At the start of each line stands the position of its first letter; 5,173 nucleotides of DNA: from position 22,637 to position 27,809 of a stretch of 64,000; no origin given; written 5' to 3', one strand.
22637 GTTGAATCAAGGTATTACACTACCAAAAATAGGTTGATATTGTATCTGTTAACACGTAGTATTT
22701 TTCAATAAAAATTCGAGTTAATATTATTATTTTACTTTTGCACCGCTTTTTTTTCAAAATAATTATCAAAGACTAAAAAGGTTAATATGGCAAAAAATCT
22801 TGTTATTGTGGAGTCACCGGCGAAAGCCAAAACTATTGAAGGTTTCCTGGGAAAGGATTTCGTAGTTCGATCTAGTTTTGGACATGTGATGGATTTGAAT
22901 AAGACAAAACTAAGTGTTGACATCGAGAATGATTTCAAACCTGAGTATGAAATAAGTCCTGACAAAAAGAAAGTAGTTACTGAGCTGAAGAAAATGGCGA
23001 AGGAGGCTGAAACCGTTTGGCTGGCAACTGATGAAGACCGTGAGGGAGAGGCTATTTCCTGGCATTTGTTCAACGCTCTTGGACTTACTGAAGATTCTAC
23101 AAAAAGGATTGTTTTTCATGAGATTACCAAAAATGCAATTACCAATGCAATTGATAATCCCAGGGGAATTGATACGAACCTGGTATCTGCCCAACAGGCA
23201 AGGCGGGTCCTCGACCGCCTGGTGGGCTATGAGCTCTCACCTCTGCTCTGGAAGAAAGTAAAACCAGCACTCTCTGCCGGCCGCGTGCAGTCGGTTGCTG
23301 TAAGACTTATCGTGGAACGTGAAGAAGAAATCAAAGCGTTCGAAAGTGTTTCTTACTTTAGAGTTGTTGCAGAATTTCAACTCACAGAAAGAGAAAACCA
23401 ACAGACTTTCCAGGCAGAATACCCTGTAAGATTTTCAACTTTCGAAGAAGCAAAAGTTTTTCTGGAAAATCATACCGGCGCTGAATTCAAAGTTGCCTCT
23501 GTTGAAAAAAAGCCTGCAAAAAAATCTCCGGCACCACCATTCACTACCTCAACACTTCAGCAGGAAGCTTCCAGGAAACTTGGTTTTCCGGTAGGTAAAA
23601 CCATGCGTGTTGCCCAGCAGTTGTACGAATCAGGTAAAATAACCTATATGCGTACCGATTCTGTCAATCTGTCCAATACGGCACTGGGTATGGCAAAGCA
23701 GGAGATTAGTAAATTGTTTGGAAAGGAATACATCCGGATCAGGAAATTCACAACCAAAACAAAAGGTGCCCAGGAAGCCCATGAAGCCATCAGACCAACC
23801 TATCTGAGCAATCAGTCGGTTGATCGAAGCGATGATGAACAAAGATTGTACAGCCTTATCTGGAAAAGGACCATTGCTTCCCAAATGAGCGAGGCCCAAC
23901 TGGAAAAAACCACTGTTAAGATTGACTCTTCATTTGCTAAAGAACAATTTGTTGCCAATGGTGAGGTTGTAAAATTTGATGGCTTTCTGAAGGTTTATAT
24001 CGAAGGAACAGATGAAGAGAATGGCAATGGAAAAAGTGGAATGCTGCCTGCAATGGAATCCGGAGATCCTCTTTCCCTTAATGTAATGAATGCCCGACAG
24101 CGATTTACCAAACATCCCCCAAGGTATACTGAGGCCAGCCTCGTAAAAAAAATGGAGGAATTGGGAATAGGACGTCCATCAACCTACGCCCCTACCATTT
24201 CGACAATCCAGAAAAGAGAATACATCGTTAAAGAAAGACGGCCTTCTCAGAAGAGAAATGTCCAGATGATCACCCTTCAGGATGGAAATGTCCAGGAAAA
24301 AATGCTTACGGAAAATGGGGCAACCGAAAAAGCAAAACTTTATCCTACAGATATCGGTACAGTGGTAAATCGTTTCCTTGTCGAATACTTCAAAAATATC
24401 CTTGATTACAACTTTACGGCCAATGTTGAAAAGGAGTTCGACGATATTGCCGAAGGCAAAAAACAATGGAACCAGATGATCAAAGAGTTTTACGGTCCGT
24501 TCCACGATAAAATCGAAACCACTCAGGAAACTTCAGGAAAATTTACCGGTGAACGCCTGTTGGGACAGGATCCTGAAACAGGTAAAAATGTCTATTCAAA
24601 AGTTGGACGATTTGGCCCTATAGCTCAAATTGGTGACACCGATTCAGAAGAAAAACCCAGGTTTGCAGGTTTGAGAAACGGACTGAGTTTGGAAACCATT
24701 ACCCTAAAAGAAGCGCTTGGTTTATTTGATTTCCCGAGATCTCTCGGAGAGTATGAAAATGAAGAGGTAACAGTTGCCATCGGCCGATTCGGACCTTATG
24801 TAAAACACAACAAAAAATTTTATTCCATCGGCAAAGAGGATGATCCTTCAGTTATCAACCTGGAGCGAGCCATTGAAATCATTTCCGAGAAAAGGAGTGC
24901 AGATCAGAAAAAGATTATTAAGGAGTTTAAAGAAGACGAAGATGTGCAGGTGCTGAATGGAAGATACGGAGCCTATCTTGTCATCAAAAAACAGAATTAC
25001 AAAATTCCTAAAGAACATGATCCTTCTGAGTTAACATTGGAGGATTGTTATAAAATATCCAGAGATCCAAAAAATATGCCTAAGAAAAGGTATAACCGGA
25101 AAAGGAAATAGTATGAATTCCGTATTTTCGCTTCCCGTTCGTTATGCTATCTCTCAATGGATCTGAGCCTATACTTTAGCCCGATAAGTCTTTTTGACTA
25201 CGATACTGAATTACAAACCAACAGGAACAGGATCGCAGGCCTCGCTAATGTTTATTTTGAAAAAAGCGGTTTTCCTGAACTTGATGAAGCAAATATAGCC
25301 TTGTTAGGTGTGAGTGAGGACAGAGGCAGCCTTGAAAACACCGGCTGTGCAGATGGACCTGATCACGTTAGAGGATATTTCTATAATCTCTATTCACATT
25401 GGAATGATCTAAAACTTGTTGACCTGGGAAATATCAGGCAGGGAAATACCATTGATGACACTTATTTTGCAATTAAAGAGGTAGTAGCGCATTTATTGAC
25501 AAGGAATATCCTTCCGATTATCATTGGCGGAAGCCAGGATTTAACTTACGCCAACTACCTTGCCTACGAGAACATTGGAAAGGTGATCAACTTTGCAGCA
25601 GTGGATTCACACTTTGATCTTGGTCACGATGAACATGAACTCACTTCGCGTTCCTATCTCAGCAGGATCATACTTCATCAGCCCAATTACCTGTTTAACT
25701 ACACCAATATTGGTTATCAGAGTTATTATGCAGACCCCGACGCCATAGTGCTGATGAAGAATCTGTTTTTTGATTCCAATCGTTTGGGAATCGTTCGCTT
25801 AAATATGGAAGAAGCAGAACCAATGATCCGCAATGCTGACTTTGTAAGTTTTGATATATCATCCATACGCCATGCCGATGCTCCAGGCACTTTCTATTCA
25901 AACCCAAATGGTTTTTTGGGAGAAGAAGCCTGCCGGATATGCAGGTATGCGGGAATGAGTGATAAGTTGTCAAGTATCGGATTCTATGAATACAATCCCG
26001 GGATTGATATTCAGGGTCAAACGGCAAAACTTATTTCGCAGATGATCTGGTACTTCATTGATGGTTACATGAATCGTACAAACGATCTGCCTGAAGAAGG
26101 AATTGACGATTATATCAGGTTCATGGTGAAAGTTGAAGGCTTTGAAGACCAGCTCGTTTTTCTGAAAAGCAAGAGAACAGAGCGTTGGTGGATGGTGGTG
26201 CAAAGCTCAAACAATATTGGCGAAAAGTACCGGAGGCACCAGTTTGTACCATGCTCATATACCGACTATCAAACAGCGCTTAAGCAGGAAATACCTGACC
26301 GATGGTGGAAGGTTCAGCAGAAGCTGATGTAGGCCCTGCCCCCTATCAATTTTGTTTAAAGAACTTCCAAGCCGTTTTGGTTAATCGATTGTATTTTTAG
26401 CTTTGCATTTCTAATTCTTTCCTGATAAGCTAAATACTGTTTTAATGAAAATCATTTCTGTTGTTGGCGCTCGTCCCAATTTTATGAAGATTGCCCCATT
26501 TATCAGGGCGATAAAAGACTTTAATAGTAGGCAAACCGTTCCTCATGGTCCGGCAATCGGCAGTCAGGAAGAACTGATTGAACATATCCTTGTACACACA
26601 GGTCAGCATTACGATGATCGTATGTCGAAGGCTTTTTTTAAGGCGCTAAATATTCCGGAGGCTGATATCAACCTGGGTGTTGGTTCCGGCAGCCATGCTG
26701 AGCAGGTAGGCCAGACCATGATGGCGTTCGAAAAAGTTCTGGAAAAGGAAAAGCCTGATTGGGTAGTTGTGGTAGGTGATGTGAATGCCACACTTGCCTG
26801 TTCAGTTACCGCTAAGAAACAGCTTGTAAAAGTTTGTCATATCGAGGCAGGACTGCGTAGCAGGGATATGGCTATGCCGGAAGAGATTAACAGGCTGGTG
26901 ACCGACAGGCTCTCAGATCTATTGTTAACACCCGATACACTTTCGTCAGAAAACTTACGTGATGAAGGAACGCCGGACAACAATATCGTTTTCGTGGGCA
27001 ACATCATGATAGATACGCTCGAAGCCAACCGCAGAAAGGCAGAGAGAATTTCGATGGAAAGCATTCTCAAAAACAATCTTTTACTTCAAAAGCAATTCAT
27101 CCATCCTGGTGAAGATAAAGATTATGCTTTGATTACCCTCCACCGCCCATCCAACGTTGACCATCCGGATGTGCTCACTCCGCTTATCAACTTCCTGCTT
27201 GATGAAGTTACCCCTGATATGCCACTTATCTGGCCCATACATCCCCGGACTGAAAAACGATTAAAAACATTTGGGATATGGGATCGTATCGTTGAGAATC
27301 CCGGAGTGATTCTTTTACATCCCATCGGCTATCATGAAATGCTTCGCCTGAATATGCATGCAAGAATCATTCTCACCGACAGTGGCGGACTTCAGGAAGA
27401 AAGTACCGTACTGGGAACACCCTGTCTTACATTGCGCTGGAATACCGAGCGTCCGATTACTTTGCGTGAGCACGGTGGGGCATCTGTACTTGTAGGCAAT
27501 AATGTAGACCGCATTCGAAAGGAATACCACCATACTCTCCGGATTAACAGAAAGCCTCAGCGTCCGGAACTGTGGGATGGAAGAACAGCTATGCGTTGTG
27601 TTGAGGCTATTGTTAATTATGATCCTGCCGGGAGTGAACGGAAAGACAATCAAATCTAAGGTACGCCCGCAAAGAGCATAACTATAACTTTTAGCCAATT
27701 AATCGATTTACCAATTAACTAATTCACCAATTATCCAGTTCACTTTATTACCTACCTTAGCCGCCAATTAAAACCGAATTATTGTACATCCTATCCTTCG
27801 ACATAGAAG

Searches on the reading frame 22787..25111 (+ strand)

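Call 34: search_protein_families(library=pfam, proteins=[window:22787-25111:+], max_evalue=0.00001)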
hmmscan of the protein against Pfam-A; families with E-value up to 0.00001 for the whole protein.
window:22787-25111:+ (774 aa): 3 families
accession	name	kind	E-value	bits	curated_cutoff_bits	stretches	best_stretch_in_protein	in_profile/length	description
PF01131.25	Topoisom_bac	-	4.6e-120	401.8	35.1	2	128-484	2-361/411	DNA topoisomerase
PF13368.11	Toprim_C_rpt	-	2.3e-42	143.2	22.3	3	657-705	4-52/57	Topoisomerase C-terminal repeat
PF01751.28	Toprim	-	1.7e-21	76.6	23.1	1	5-113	2-96/96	Toprim domain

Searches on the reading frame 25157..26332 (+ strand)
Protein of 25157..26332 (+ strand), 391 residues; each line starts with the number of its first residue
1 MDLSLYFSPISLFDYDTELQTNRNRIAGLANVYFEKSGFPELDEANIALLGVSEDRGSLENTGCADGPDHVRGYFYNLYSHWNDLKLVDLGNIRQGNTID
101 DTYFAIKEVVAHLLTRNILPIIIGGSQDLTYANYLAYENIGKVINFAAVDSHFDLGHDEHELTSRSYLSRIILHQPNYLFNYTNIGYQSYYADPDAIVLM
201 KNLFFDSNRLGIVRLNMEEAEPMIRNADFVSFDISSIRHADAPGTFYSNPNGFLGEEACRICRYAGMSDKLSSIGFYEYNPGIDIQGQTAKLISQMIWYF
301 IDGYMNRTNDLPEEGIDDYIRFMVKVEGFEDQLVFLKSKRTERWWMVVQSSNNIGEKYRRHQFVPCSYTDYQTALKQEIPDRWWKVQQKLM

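Call 34: search_protein_families(library=pfam, proteins=[window:25157-26332:+], max_evalue=0.00001)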
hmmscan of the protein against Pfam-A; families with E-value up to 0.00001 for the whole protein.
window:25157-26332:+ (391 aa): 1 family
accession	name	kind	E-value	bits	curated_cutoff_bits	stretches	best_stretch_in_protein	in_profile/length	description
PF00491.26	Arginase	-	4.3e-26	92.4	22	1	46-300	2-277/280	Arginase family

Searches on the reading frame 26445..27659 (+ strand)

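Call 34: search_protein_families(library=pfam, proteins=[window:26445-27659:+], max_evalue=0.00001)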
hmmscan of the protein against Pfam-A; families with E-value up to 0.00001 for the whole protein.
window:26445-27659:+ (404 aa): 1 family
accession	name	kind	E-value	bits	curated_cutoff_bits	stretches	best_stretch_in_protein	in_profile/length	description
PF02350.25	Epimerase_2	-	5e-95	318.7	30.6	1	42-389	6-346/347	UDP-N-acetylglucosamine 2-epimerase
